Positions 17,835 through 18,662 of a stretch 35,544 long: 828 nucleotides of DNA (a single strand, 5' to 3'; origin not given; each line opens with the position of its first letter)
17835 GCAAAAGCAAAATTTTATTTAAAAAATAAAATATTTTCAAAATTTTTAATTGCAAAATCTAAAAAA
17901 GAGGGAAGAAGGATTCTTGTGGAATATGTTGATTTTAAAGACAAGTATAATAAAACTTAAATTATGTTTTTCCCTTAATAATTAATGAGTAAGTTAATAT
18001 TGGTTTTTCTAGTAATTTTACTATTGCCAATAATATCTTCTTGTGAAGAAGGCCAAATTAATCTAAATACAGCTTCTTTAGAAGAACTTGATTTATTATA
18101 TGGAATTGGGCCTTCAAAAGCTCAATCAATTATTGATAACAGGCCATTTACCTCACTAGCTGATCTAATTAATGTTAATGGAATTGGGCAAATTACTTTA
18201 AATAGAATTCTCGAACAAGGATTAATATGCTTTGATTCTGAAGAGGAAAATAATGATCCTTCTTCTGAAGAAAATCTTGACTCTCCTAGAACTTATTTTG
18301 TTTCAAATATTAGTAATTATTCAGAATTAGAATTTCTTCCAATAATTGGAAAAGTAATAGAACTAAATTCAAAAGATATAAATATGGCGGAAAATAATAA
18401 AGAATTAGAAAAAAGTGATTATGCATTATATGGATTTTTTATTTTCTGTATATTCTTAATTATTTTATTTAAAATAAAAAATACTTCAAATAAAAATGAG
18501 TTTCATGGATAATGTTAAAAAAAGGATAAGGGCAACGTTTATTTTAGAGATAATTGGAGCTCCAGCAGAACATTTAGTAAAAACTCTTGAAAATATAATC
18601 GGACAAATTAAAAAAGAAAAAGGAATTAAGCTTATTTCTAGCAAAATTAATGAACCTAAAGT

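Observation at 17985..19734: A ComEA-like extracellular DNA-binding protein lies immediately upstream of the pilin-like operons, giving competence-machine logic in an archaeon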

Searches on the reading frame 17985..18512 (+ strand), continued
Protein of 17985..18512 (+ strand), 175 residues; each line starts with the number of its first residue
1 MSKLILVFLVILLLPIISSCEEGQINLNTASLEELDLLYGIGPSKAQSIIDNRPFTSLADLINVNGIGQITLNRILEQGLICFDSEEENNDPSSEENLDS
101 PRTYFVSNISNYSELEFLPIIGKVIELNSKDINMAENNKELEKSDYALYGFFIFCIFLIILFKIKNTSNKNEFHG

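Call 35: predict_structure(alignment_id=A1)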
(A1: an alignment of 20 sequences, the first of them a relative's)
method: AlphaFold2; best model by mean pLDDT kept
length: 175 residues; sequences in the alignment: 20
mean_pLDDT: 66.9   pTM: 0.39
mean pLDDT of the five models: 66.9, 66.8, 66.0, 65.2, 62.9
residues with pLDDT >= 90: 26; 70-90: 69; 50-70: 26; < 50: 54
segments of 3 or more residues with pLDDT < 50: 86-125, 131-139, 173-175
pLDDT, mean of each block of 10 residues (from residue 1): 74 66 84 89 91 89 89 87 56 30 31 35 48 45 73 90 70 47
secondary structure, 60 per line:
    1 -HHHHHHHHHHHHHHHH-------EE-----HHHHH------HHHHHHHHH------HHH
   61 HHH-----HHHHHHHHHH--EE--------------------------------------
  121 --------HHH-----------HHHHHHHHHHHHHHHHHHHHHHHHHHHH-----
elements in order: H2-17 H32-36 H43-51 H58-63 H69-78 H143-170
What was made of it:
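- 17985..18038 (+): Signal peptide, aa 1-18 (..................). Predicted signal-peptidase-I cleavage one residue before Cys20. AlphaFold2 predicts a helix at residues 2-17 (call 35).
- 18042..18230 (+): Tandem helix-hairpin-helix head, aa 20-82, bracketed by invariant Cys20 and Cys82. It contains the GIGPSKA and GIGQ hairpins. pLDDT 84-91 (call 35).
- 18231..18344 (+): Acidic, disordered stalk, aa 83-120. pLDDT below 50 for residues 86-125 (call 35).
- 18417..18479 (+): C-terminal transmembrane helix, aa 145-165. AlphaFold2 predicts a helix at residues 143-170 (call 35).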

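Call 40: fold_search(model_id=the predicted structure, library=pdb)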
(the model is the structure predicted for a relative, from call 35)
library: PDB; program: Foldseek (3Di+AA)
matches with E <= 10: 183; with E <= 0.001: 2
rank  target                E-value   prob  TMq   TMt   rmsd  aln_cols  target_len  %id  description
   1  8dss_B                1.9e-04  1.00  0.33  0.45   1.2        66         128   44  X-ray crystal structure of Geobacillus stearothermophilus ComEA (released 2022-12-28)
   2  2duy                  5.4e-04  1.00  0.31  0.81   1.0        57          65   46  Crystal structure of competence protein ComEA-related protein from Thermus thermophilus HB8 (released 2007-08-14)
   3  7n8o_U                8.8e-03  1.00  0.30  0.51   5.5        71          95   22  High-resolution structure of photosystem II from the mesophilic cyanobacterium, Synechocystis sp. PCC 6803 (released 2021-12-29)
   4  2axt_U                1.4e-02  1.00  0.30  0.50  11.4        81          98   18  Crystal Structure of Photosystem II from Thermosynechococcus elongatus (released 2005-12-27)
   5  4pj0_U                1.4e-02  1.00  0.31  0.53   2.7        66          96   21  Structure of T.elongatus Photosystem II, rows of dimers crystal packing (released 2014-10-22)
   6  1s5l_U                1.5e-02  1.00  0.32  0.49  11.1        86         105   19  Architecture of the photosynthetic oxygen evolving center (released 2004-02-24)
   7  3kzi_U                2.1e-02  1.00  0.29  0.48   2.4        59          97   24  Crystal Structure of Monomeric Form of Cyanobacterial Photosystem II (released 2010-06-16)
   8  8iwh_U                3.4e-02  1.00  0.30  0.52   2.7        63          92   22  Structure and characteristics of a photosystem II supercomplex containing monomeric LHCX and dimeric FCPII antennae fr (released 2023-10-25)
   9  2edu_MODEL_1_A        4.1e-02  1.00  0.29  0.50   1.6        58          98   36  Solution structure of RSGI RUH-070, a C-terminal domain of kinesin-like protein KIF22 from human cDNA (released 2007-08-21)
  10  6jlu_U                4.7e-02  1.00  0.30  0.52   2.5        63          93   17  Structure of PSII-FCP supercomplex from a centric diatom Chaetoceros gracilis at 3.02 angstrom resolution (released 2019-07-31)
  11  4yuu_U1               5.3e-02  0.99  0.30  0.51  10.8        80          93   15  Crystal structure of oxygen-evolving photosystem II from a red alga (released 2016-01-20)
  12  6j3y_U                9.9e-02  0.97  0.30  0.51   5.8        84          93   19  Structure of C2S2-type PSII-FCPII supercomplex from diatom (released 2019-08-07)
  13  3bzk                  1.1e-01  1.00  0.32  0.08   3.6        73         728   23  Crystal Structure of the Tex protein from Pseudomonas aeruginosa, crystal form 2 (released 2008-04-08)
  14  8j5k_U                1.1e-01  0.99  0.30  0.52   5.3        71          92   17  Structural insights into photosystem II supercomplex and trimeric FCP antennae of a centric diatom Cyclotella meneghin (released 2023-12-20)
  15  4yuu_U2               1.1e-01  0.98  0.30  0.55  10.6        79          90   14  Crystal structure of oxygen-evolving photosystem II from a red alga (released 2016-01-20)
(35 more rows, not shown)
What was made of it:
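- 18042..18230 (+): Foldseek: 8DSS ComEA rmsd 1.2 A at 44% identity, and 2DUY with target-normalised TM-score 0.81 at 46% identity (call 40).
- On ComEA family (DNA receptor of natural transformation): Foldseek matches 8DSS and 2DUY at rmsd 1.0-1.2 A (call 40).
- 44-46% identity to proven DNA-binding domains (call 40).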

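Call 71: search_protein_families(library=ncbifam, proteins=[L076:2292-4607:+], max_evalue=0.001)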
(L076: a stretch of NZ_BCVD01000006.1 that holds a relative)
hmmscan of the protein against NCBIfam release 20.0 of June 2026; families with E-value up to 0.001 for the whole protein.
L076:2292-4607:+ (771 aa): 7 families
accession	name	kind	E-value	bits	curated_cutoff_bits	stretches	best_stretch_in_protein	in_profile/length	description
TIGR00361.1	ComEC_Rec2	equivalog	8e-122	407.6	190.05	1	86-753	17-663/663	DNA internalization-related competence protein ComEC/Rec2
NF008580.0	PRK11539.1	equivalog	6.3e-60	203.4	969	1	184-762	175-731/758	ComEC family protein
TIGR00360.1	ComEC_N-term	subfamily_domain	4.4e-32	111.7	36.5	1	236-405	2-170/171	ComEC/Rec2-related protein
NF045979.1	ComEC_MAG0480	equivalog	5.2e-28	98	150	1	20-477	37-451/461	MAG0480 family ComEC-like protein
NF049846.1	blaAHM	exception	5.4e-21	74.8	590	1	506-754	64-290/304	AHM family subclass B3-like metallo-beta-lactamase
NF041809.1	Avs1a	equivalog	1e-11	44.2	420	1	649-739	248-341/387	AVAST type 1 anti-phage system MBL fold metallo-hydrolase Avs1a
NF058524.1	6A-MBL_enzyme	equivalog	1.4e-07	31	220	0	626-706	165-261/346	anti-phage 6A-MBL system MBL-fold protein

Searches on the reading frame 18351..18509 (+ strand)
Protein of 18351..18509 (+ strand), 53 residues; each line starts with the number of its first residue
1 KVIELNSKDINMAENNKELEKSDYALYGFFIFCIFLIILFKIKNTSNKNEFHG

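Call 52: find_homologous_proteins(query=A2, max_evalue=0.001)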
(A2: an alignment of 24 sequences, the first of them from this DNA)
Query A2 (24 sequences) (53 aa, profile of the alignment): 4 proteins with E <= 0.001 among 483 candidates.
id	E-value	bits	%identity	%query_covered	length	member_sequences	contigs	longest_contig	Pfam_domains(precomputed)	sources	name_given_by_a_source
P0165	4.2e-15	73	48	91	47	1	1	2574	-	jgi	-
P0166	1.7e-14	71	44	98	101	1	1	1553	-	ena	-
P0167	2.7e-14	71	39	96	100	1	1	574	-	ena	-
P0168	1.4e-13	68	37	91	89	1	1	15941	-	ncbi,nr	ncbi:MAG TPA: hypothetical protein PLU55_01785, partial [Candidatus Pacearchaeota archaeon]|nr:hypot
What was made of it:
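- Tried and rejected: A word-indexed search with the anchor alignment A2 returned only four fragments and wasted the last search of that kind (call 52).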

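Call 84: search_protein_representatives(alignment_id=A4)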
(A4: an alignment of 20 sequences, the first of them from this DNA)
Query: 20 sequences, 52 profile positions. Proteins with E-value up to 0.001 (for the whole library): 633; up to 1e-10: 304; up to 1e-30: 0. The best 150 are listed.
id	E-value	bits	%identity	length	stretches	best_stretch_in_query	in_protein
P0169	1.3e-19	85.9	-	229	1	1-52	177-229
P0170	2.2e-19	85.2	-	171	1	2-52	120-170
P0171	5.2e-19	83.9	-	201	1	1-52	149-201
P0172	1.1e-18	83.0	-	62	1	5-52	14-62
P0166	1.1e-18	82.9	-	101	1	1-51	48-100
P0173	1.3e-18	82.7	-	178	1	2-52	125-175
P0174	2.6e-18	81.7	-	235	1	1-52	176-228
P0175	2.7e-18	81.7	-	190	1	2-52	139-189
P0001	2.7e-18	81.7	-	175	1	1-52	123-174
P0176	2.7e-18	81.6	-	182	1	1-52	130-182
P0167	4.7e-18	80.9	-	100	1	2-52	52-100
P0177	5.3e-18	80.7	-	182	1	1-52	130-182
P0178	7.7e-18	80.2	-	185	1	2-52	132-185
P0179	1.1e-17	79.8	-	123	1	1-52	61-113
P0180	1.2e-17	79.6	-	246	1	3-52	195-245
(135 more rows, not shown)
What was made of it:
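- On DPANN 'KNEF-anchor' surface protein family (defined here): The window protein scores 81.7 bits (E 2.7e-18) against anchor profile A4 (call 84). Independent support is that 304 other clusters reach E <= 1e-10 (call 84).
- Anchor profile: 633 clusters at E <= 1e-3 and 304 at <= 1e-10, with the anchor always C-terminal (call 84).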
